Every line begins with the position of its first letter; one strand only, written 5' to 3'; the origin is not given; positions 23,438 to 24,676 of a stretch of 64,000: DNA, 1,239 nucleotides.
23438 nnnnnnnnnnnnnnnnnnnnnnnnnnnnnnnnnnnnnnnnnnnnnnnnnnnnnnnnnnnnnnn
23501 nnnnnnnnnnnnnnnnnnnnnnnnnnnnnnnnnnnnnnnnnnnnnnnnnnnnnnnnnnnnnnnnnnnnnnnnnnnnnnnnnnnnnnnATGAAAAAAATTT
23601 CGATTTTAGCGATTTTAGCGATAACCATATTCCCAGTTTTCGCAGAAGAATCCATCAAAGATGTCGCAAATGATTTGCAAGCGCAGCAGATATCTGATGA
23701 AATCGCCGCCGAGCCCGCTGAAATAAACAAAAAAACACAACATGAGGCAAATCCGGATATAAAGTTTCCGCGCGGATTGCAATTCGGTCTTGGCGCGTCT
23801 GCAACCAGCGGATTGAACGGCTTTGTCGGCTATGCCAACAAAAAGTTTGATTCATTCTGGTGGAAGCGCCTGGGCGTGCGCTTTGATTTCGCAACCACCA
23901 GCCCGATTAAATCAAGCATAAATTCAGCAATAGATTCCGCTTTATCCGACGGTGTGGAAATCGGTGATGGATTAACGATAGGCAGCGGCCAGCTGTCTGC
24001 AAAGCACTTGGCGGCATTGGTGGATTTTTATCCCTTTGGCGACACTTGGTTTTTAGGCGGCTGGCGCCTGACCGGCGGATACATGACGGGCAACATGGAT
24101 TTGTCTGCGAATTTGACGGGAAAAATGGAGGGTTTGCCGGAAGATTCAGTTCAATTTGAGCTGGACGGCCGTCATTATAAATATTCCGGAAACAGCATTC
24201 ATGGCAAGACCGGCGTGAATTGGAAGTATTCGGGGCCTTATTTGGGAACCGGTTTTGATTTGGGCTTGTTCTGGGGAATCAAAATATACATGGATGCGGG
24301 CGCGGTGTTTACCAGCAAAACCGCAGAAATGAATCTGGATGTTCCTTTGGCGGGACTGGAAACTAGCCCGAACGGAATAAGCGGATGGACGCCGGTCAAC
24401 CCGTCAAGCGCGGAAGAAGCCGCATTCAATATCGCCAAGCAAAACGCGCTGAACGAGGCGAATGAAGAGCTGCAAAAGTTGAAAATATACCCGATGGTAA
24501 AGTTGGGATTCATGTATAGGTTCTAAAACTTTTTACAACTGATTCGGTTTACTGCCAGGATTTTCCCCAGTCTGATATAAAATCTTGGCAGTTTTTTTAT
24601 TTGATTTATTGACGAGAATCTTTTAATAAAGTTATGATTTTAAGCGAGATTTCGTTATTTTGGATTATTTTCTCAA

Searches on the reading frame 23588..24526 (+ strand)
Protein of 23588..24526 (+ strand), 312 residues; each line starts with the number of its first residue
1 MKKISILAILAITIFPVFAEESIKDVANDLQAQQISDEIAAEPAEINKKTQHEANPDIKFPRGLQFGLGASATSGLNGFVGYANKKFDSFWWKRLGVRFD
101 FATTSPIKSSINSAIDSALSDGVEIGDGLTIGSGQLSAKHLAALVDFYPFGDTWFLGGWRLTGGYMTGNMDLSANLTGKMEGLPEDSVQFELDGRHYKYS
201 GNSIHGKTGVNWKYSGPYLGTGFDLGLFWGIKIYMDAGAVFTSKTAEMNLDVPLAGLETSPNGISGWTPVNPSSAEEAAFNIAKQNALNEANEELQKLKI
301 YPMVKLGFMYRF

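Call 13: search_protein_families(library=pfam, proteins=[window:23588-24526:+], max_evalue=0.001)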
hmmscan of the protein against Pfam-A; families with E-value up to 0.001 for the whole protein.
window:23588-24526:+ (312 aa): 0 families

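Call 75: search_protein_families(library=pfam, proteins=[window:23588-24526:+], max_evalue=1)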
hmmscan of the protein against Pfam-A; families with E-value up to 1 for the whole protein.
window:23588-24526:+ (312 aa): 1 family
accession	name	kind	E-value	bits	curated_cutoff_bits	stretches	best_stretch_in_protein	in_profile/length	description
PF03030.21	H_PPase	-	0.24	10.4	29.7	1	137-188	140-192/645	Inorganic H+ pyrophosphatase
